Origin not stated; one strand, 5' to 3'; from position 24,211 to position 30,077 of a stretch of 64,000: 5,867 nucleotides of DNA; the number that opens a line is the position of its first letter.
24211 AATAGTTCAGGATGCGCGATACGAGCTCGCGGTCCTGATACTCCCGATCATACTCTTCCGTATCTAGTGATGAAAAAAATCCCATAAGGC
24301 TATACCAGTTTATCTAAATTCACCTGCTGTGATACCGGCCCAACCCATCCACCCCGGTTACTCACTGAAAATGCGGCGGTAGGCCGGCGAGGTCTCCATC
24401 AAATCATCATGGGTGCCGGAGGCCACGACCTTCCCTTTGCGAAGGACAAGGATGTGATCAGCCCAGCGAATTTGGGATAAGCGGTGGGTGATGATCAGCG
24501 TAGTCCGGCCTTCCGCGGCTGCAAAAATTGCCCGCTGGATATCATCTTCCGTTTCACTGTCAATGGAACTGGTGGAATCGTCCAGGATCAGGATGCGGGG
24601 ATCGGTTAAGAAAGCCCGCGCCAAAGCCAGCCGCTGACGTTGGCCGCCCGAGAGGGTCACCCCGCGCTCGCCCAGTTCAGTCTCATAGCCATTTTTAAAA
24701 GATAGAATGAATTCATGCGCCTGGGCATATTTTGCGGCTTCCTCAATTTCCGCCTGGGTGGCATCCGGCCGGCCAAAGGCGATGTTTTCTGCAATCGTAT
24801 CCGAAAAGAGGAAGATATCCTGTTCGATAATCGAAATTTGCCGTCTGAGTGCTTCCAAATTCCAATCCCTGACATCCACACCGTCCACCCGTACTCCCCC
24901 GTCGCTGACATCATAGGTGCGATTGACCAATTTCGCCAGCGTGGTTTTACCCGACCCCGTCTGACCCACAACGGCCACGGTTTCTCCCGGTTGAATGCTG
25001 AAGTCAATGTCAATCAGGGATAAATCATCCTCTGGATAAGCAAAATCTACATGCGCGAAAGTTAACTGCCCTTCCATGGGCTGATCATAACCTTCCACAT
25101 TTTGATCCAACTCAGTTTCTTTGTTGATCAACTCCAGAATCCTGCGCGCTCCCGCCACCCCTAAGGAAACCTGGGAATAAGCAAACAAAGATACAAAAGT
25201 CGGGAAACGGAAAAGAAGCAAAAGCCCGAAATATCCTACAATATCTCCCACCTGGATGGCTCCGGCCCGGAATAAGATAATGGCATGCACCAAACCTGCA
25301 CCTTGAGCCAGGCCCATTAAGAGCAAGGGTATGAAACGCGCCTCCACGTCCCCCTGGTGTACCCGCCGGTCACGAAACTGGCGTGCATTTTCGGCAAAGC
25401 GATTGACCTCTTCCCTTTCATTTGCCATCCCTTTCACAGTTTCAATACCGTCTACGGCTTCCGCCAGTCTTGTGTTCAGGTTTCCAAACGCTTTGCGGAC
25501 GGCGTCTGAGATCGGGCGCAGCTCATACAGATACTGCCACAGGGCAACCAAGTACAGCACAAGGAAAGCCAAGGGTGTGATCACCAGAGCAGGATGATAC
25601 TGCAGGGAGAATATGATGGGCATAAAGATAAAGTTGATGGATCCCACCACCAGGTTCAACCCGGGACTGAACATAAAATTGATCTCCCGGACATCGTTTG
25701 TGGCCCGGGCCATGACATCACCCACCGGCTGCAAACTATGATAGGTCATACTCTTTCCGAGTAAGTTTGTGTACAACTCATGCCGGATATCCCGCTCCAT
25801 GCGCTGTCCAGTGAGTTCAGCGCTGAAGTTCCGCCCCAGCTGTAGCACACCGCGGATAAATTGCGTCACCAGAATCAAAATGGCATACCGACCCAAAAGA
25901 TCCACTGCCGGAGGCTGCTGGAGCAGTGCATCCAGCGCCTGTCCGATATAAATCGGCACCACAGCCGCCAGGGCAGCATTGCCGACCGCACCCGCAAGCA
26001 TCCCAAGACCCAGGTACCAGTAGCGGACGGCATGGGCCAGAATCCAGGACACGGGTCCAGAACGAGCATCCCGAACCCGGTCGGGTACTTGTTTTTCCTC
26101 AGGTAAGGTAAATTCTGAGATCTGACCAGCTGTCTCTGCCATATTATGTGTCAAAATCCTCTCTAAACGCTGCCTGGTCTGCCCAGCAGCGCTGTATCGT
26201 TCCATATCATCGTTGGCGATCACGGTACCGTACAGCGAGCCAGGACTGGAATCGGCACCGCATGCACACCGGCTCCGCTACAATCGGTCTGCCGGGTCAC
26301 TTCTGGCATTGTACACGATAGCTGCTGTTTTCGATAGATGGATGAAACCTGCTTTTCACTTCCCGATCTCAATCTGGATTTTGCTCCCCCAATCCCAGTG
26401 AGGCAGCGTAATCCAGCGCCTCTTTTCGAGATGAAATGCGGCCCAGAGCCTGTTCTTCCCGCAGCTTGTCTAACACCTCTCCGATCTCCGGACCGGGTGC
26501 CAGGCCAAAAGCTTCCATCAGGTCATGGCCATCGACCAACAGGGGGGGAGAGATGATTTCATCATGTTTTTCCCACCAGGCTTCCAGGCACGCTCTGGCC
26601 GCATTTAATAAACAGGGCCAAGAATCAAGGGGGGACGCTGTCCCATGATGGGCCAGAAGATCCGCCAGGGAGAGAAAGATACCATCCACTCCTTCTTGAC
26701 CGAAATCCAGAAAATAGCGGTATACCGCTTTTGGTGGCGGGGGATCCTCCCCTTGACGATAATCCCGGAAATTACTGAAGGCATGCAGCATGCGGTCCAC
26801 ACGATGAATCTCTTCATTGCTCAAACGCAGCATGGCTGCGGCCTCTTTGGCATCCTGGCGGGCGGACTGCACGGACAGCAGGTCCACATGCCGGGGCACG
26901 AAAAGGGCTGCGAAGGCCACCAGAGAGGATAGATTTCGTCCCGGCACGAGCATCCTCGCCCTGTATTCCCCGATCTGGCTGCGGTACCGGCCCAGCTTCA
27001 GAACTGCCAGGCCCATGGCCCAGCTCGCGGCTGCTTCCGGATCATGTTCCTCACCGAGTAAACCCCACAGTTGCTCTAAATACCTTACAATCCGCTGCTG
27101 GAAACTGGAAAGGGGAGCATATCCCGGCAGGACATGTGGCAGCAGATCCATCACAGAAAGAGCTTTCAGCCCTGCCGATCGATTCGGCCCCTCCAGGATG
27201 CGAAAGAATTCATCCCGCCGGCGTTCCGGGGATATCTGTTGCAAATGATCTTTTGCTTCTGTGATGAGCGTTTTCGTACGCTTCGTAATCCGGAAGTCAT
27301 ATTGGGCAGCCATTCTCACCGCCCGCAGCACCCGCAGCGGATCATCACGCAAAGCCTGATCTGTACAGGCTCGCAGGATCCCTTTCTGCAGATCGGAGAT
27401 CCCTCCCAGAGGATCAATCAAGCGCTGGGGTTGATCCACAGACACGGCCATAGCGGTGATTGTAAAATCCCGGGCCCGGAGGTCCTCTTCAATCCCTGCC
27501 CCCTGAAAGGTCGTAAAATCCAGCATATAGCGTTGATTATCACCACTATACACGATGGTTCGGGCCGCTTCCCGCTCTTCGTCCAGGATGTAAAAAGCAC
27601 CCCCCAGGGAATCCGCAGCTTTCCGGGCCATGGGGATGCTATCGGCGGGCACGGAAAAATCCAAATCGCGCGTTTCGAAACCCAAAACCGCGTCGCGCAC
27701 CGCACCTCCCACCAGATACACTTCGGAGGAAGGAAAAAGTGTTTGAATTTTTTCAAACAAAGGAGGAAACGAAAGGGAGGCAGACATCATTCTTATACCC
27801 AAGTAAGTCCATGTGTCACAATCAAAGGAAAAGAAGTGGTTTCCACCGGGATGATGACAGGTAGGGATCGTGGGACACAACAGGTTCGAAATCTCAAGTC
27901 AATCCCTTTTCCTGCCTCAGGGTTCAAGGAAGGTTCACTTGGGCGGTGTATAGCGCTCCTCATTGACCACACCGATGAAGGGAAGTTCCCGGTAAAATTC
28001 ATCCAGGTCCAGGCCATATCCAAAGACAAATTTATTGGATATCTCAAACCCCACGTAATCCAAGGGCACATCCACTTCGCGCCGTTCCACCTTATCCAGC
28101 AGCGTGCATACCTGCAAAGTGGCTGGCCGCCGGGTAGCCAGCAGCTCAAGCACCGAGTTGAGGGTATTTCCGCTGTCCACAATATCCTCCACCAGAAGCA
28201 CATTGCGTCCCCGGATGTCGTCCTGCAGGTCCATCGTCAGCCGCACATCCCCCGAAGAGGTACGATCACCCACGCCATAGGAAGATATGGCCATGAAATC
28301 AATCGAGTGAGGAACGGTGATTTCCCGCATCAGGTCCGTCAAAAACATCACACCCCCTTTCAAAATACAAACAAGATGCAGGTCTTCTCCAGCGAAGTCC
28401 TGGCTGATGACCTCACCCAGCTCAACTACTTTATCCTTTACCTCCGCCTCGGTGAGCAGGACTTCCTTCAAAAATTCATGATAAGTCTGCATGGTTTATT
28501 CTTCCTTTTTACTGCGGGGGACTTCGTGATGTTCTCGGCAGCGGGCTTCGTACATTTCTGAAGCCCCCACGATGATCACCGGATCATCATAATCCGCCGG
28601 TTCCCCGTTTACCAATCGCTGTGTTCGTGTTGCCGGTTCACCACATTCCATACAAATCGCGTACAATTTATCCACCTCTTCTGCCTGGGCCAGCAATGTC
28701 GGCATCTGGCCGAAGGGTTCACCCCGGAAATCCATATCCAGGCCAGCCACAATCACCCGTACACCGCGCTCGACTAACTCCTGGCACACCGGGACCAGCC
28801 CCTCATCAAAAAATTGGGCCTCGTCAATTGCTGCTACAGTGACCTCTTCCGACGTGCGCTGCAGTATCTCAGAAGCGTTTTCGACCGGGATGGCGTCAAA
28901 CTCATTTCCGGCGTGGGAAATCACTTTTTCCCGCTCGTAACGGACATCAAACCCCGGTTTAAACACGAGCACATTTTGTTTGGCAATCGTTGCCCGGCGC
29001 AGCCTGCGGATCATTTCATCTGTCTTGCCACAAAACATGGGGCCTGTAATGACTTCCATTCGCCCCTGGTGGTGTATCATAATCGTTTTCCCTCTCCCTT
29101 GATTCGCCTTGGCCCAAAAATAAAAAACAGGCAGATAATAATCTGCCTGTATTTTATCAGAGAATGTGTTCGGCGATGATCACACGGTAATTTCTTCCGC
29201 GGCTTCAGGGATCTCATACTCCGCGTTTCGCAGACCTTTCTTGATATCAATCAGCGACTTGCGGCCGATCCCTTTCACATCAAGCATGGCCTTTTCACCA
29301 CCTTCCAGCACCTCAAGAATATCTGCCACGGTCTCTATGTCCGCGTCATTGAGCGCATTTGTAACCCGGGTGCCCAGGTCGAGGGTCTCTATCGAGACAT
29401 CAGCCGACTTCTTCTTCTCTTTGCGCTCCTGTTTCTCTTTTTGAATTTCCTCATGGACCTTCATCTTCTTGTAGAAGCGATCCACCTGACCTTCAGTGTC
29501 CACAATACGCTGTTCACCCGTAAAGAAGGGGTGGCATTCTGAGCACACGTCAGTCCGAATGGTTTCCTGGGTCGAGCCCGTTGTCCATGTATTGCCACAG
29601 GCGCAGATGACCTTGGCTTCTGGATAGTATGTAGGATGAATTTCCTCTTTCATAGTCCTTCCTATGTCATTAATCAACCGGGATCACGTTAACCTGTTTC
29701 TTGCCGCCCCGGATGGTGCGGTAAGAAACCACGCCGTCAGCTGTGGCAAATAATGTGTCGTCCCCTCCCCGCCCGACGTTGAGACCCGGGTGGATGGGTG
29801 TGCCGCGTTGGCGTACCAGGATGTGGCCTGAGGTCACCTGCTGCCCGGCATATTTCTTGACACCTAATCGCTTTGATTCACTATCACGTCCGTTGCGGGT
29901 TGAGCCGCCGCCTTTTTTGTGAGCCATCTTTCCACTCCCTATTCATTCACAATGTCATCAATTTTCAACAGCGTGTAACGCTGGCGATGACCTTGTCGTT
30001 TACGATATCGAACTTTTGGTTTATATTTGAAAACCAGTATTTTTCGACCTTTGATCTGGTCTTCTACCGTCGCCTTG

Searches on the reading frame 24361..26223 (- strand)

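Call 67: search_protein_families(library=pfam, proteins=[window:24361-26223:-], max_evalue=0.00001)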
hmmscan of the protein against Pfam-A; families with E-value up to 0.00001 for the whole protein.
window:24361-26223:- (621 aa): 2 families
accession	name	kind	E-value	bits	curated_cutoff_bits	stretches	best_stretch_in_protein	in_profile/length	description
PF00664.28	ABC_membrane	-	2.2e-33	116.5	28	1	78-340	7-272/274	ABC transporter transmembrane region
PF00005.33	ABC_tran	-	3.5e-31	109.1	25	1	405-552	3-137/137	ABC transporter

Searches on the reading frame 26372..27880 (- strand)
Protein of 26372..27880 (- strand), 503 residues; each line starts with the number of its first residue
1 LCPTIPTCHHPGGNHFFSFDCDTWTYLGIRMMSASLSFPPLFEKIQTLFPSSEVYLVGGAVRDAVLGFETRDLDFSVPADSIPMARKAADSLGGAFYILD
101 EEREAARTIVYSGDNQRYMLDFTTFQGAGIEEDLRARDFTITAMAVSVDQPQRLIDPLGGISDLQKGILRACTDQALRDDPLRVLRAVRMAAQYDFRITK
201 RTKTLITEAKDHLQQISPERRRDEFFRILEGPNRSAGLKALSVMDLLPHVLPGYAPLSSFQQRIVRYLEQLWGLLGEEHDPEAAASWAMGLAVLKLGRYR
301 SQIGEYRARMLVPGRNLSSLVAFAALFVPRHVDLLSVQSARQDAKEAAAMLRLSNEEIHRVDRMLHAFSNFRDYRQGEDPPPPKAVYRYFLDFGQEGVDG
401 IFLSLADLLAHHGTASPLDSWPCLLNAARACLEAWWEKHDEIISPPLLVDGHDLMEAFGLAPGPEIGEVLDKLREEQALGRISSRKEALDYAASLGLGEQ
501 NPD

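Call 67: search_protein_families(library=pfam, proteins=[window:26372-27880:-], max_evalue=0.00001)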
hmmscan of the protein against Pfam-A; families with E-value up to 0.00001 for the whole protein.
window:26372-27880:- (503 aa): 3 families
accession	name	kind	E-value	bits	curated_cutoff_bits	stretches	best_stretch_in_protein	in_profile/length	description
PF01743.26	PolyA_pol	-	1.1e-16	61.8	23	1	54-170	1-126/126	Poly A polymerase head domain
PF12627.12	PolyA_pol_RNAbd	-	1.7e-12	47.3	22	1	195-255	1-61/64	Probable RNA and SrmB- binding site of polymerase A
PF13735.12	tRNA_NucTran2_2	-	8e-10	39.3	27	1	446-489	102-145/149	tRNA nucleotidyltransferase domain 2 putative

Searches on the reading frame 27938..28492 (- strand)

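Call 67: search_protein_families(library=pfam, proteins=[window:27938-28492:-], max_evalue=0.00001)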
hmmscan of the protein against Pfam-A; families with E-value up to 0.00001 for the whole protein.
window:27938-28492:- (185 aa): 1 family
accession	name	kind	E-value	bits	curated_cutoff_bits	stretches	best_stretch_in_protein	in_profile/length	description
PF00156.33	Pribosyltran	-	3.5e-29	101.6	26.3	1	17-162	10-156/158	Phosphoribosyl transferase domain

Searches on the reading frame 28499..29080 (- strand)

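Call 67: search_protein_families(library=pfam, proteins=[window:28499-29080:-], max_evalue=0.00001)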
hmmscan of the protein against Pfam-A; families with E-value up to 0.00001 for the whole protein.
window:28499-29080:- (194 aa): 1 family
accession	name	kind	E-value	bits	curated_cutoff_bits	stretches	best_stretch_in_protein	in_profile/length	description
PF00265.24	TK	-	1.2e-51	175.5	20.6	1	7-185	2-176/176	Thymidine kinase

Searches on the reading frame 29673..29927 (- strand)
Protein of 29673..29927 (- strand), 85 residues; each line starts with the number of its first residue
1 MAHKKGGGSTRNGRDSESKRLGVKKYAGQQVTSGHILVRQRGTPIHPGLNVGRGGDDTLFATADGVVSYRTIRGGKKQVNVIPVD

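Call 67: search_protein_families(library=pfam, proteins=[window:29673-29927:-], max_evalue=0.00001)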
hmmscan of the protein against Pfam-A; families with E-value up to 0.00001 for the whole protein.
window:29673-29927:- (85 aa): 1 family
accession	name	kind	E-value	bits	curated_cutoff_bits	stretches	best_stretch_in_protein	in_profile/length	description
PF01016.24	Ribosomal_L27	-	1.2e-34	118.6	20.5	1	2-81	1-79/79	Ribosomal L27 protein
